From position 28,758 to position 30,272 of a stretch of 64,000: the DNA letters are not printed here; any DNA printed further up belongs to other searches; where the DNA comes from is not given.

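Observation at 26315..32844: IclR-led seven-gene operon (MaoC, leaderless SBP-fold protein, MaoC, RraA-type aldolase, split UxaA/SuyAB-type dehydratase) facing a CoA-transferase: a gene set I cannot map to any characterised pathway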

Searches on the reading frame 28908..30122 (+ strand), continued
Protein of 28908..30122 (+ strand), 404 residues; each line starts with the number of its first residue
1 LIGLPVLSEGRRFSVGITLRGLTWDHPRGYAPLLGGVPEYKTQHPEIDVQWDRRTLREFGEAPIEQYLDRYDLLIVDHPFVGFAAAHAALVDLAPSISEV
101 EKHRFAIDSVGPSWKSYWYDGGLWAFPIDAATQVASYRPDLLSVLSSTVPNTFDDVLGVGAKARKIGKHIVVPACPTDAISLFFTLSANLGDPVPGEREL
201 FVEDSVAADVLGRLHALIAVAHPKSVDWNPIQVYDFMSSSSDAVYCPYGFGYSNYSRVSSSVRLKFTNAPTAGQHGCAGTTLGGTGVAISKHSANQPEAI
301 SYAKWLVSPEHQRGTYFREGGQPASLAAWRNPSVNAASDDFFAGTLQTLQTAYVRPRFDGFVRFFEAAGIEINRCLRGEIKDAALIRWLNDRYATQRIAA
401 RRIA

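Call 70: search_protein_families(library=pfam, proteins=[L055:4312-5358:+, L055:12314-14005:+, L067:13866-17258:+, L070:38-1069:+, L070:5066-6085:+, L070:7253-8737:+, L070:3020-4711:-, L075:18446-20185:+, L075:11913-13082:+, L075:17364-18314:-], max_evalue=0.00001)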
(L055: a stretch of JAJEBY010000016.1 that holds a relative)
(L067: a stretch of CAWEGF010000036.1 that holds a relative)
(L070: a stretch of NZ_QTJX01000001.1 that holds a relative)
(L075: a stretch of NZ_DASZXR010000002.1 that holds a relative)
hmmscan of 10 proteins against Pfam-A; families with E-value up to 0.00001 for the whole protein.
L055:4312-5358:+ (348 aa): 1 family
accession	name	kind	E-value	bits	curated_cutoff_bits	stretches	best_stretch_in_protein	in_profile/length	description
PF14486.12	DUF4432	-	1.7e-23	83.3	32.5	1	13-326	3-301/304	Domain of unknown function (DUF4432)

L055:12314-14005:+ (563 aa): 1 family
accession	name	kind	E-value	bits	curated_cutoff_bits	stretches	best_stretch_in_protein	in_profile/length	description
PF00496.27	SBP_bac_5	-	2.1e-42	146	32.4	1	101-482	2-364/368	Bacterial extracellular solute-binding proteins, family 5 Middle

L067:13866-17258:+ (1130 aa): 6 families
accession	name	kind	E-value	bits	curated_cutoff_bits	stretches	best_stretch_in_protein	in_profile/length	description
PF09118.17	GO-like_E_set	-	1.2e-23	83.8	25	1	830-924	1-100/100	Galactose oxidase-like, Early set domain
PF13964.12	Kelch_6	-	2.4e-11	43.7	25.3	0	723-772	2-44/50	Kelch motif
PF07250.17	Glyoxal_oxid_N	-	7.7e-11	42.1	37.5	1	524-672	66-216/243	Glyoxal oxidase N-terminus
PF01344.31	Kelch_1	-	7.9e-10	38.5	20.1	0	535-568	11-43/46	Kelch motif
PF13418.12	Kelch_4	-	2.8e-09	37.2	21.6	0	721-771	1-44/49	Galactose oxidase, central domain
PF24681.1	Kelch_KLHDC2_KLHL20_DRC7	-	3.6e-06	26.9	50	0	668-785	50-161/221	KLHDC2/KLHL20/DRC7 Kelch-repeats domain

L070:38-1069:+ (343 aa): 1 family
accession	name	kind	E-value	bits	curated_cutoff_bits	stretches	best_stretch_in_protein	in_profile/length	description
PF01916.23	DS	-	5.9e-41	141.1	27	1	36-339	10-287/288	Deoxyhypusine synthase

L070:5066-6085:+ (339 aa): 4 families
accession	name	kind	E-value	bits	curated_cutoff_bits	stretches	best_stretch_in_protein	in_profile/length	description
PF13377.12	Peripla_BP_3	-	2e-29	103.3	26.5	1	173-336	1-167/167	Periplasmic binding protein-like domain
PF00532.27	Peripla_BP_1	-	1.7e-27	97.1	22.2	1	65-317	2-264/281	Periplasmic binding proteins and sugar binding domain of LacI family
PF13407.12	Peripla_BP_4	-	1.3e-15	58.1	35.1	1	67-317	1-257/258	Periplasmic binding protein domain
PF00356.27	LacI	-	3.5e-15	56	27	1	6-53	2-46/46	Bacterial regulatory proteins, lacI family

L070:7253-8737:+ (494 aa): 2 families
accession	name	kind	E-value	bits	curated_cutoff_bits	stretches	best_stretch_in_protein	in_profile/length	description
PF00083.30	Sugar_tr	-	3e-107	359.8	22.3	1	19-482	2-452/452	Sugar (and other) transporter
PF07690.21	MFS_1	-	4.1e-35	121.8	33.4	2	24-396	3-309/347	Major Facilitator Superfamily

L070:3020-4711:- (563 aa): 1 family
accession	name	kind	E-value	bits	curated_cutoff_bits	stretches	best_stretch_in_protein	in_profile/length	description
PF24135.1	DUF7402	-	8.5e-27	94.3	27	1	420-560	1-133/133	Domain of unknown function (DUF7402)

L075:18446-20185:+ (579 aa): 2 families
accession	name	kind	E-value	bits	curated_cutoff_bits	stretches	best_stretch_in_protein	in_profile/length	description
PF05199.19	GMC_oxred_C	-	2.4e-22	80.4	24.6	1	443-562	1-138/139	GMC oxidoreductase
PF00732.25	GMC_oxred_N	-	4.8e-14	53.1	23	1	98-329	14-201/218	GMC oxidoreductase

L075:11913-13082:+ (389 aa): 1 family
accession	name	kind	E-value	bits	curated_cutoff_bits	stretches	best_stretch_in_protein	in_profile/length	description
PF00557.29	Peptidase_M24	-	1.6e-47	162.5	23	1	164-374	2-208/208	Metallopeptidase family M24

L075:17364-18314:- (316 aa): 1 family
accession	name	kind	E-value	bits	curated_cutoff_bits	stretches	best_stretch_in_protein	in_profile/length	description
PF06439.18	3keto-disac_hyd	-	2.3e-44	152.2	26.8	1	145-311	2-185/187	3-keto-disaccharide hydrolase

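Call 80: search_dna_similar(query=window:28950-30122:+, collection=plasmids, mode=protein, max_evalue=1e-20, max_rows=40)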
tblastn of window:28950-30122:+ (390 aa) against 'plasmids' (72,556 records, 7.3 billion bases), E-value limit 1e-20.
Records with a match: 148; places in all: 157; records where one place covers at least 80% of the query: 147.
Best place of each record, by identity: <60% 148.
By first word of the organism name: Sinorhizobium 90; Ensifer 9; Azospirillum 7; Rhizobium 6; Roseibium 6; Shinella 4; Labrenzia 4; Streptomyces 3; Persicobacter 2; Vibrio 1; and 16 more.
By predicted mobility (MOB-suite, as given by PLSDB): mobilizable 62; non-mobilizable 58; conjugative 28.
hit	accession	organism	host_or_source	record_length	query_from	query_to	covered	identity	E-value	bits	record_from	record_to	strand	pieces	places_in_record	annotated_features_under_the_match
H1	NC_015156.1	Vibrio nigripulchritudo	-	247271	3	389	99%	38.1%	3e-63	226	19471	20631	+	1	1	extracellular solute-binding protein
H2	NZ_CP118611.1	Ensifer adhaerens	Pure isolate,Rhizosphere of Cyperus ...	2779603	1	370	95%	38.5%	3e-58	211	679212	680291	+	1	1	none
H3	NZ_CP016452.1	Sinorhizobium sp. RAC02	Microbial isolate,Algal phycosphere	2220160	3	382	97%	37.3%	5e-60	216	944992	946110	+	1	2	none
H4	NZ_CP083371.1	Ensifer canadensis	Melilotus albus,Cell Culture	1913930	1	386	99%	36.7%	4e-56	205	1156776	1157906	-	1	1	none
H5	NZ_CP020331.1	Martelella mediterranea DSM 17316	-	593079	3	376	96%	37.4%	2e-59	215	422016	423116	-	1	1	ABC transporter substrate-binding protein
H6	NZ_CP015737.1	Shinella sp. HZN7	-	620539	3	376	96%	37.1%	4e-56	206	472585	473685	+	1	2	extracellular solute-binding protein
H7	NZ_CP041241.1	Sinorhizobium mexicanum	Acaciella angustissima,cell culture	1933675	1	376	96%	36.8%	5e-55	202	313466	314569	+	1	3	none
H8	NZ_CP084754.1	Roseateles sp. XES5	Xenopus laevis,bacterial culture,swab ...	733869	2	376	96%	36.9%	3e-54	200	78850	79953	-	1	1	extracellular solute-binding protein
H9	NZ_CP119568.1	Pararhizobium qamdonense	cell culture,soil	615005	4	385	98%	36.2%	3e-51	191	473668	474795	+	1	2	extracellular solute-binding protein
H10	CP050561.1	Sinorhizobium meliloti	Melilotus officinalis,cell culture,root ...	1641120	1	376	94%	37.8%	3e-45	230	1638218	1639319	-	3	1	CoA transferase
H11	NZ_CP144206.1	Sinorhizobium chiapasense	mixed culture,rhizosphere soil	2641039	1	386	99%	35.8%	1e-56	207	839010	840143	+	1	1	none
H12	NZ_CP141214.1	Sinorhizobium meliloti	alfalfa,Isolate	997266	5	385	98%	36.2%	4e-49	185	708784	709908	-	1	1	carbohydrate ABC transporter substrate-binding protein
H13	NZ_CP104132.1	Sinorhizobium sp. K101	Phaseolus vulgaris,cell ...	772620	5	385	98%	35.9%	5e-47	179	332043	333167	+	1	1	extracellular solute-binding protein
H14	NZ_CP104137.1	Sinorhizobium sp. C101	Phaseolus vulgaris,cell ...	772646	5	385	98%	35.9%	5e-47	179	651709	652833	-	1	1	extracellular solute-binding protein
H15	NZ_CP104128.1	Sinorhizobium sp. M103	Phaseolus vulgaris,cell ...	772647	5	385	98%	35.9%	5e-47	179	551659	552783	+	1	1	extracellular solute-binding protein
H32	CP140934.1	Sinorhizobium meliloti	Medicago lupulina,whole organism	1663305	1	376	96%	36.1%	9e-58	210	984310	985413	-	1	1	ABC transporter substrate-binding protein | CaiB/BaiF CoA-transferase family protein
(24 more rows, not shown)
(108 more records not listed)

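Call 81: get_annotated_region(hit=H32, flank=12000)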
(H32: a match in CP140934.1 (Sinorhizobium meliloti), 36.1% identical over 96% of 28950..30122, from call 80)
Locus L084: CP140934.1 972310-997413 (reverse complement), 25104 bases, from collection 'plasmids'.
description: Sinorhizobium meliloti strain ml28 plasmid pSymB, complete sequence
organism: Sinorhizobium meliloti (NCBI taxid 382)
taxonomy: Bacteria; Pseudomonadota; Alphaproteobacteria; Hyphomicrobiales; Rhizobiaceae; Sinorhizobium; Sinorhizobium meliloti
host: -; source: Medicago lupulina,whole organism; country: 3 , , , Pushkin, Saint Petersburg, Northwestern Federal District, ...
typing (MOB-suite, as given by PLSDB): mobilizable; relaxase MOBQ
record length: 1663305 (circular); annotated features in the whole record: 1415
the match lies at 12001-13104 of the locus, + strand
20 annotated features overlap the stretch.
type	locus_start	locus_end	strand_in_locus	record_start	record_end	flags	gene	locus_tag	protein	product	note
CDS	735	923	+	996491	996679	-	-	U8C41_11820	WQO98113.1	hypothetical protein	-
CDS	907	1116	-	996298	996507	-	-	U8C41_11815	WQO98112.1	hypothetical protein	-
CDS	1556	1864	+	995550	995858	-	-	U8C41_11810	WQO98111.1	hypothetical protein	-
CDS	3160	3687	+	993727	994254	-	-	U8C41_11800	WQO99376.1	DUF4334 domain-containing protein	-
CDS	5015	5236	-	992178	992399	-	-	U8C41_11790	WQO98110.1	conjugal transfer protein TraD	-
CDS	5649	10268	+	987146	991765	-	traA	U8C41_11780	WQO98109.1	Ti-type conjugative transfer relaxase TraA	-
CDS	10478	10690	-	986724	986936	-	-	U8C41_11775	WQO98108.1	hypothetical protein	-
CDS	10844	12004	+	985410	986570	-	-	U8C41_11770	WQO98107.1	CaiB/BaiF CoA-transferase family protein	-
CDS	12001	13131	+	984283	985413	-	-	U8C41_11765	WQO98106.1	ABC transporter substrate-binding protein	-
CDS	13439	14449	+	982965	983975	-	-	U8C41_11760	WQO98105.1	GH25 family lysozyme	-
CDS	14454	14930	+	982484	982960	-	-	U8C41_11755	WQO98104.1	GNAT family N-acetyltransferase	-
CDS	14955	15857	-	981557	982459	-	-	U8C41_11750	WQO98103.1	LysR substrate-binding domain-containing protein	-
CDS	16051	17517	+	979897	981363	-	argH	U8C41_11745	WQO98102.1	argininosuccinate lyase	-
CDS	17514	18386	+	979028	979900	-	-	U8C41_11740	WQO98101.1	amino acid ABC transporter permease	-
CDS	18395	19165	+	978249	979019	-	-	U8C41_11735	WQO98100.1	amino acid ABC transporter ATP-binding protein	-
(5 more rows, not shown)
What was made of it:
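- S. meliloti pSymB carries a bare CoA-T/SBP-like pair with a 4-nt overlap (call 81). The bare CoA-T/SBP-like pair in S. meliloti (call 81) would fit a hydroxy-acid substrate.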

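Call 82: get_annotated_region(hit=H1, flank=10000)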
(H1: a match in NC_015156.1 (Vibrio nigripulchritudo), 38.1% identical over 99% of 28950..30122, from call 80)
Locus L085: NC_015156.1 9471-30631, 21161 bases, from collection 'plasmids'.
description: Vibrio nigripulchritudo plasmid VIBNI_pA, complete sequence
organism: Vibrio nigripulchritudo (NCBI taxid 28173)
taxonomy: Bacteria; Pseudomonadota; Gammaproteobacteria; Vibrionales; Vibrionaceae; Vibrio; Vibrio nigripulchritudo
host: -; source: -; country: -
typing (MOB-suite, as given by PLSDB): conjugative; replicon rep_cluster_124; relaxase MOBF; mating-pair formation MPF_F
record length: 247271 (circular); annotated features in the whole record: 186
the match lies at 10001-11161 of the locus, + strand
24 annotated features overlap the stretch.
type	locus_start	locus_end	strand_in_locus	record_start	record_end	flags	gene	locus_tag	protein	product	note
CDS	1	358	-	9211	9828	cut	-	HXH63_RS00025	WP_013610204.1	glutathione S-transferase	-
CDS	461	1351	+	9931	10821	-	-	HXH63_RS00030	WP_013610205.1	LysR family transcriptional regulator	GO:0006355 - regulation of DNA-templated transcription [Evidence IEA]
CDS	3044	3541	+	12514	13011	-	-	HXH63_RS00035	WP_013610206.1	hypothetical protein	-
CDS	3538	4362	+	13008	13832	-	-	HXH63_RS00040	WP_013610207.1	zincin-like metallopeptidase domain-containing protein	-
CDS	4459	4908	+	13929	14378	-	-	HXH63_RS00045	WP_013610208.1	lytic transglycosylase domain-containing protein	-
CDS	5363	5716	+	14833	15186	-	-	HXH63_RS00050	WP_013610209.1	hypothetical protein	-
CDS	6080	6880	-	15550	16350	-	-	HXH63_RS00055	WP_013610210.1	IclR family transcriptional regulator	GO:0006355 - regulation of DNA-templated transcription [Evidence IEA]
CDS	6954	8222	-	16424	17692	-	-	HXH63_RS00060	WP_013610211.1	TRAP transporter large permease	GO:0008643 - carbohydrate transport [Evidence IEA]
CDS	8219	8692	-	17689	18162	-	-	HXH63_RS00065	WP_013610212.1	TRAP transporter small permease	-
CDS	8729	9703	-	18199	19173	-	-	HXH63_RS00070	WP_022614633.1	TRAP transporter substrate-binding protein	-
CDS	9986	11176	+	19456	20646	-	-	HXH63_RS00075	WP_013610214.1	extracellular solute-binding protein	-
CDS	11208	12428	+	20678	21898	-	-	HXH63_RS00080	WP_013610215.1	CaiB/BaiF CoA-transferase family protein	-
CDS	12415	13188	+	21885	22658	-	-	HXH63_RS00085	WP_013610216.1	enoyl-CoA hydratase-related protein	-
CDS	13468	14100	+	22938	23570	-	-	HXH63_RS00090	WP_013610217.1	hypothetical protein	-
CDS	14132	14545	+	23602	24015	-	-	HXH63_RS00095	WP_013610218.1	hypothetical protein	-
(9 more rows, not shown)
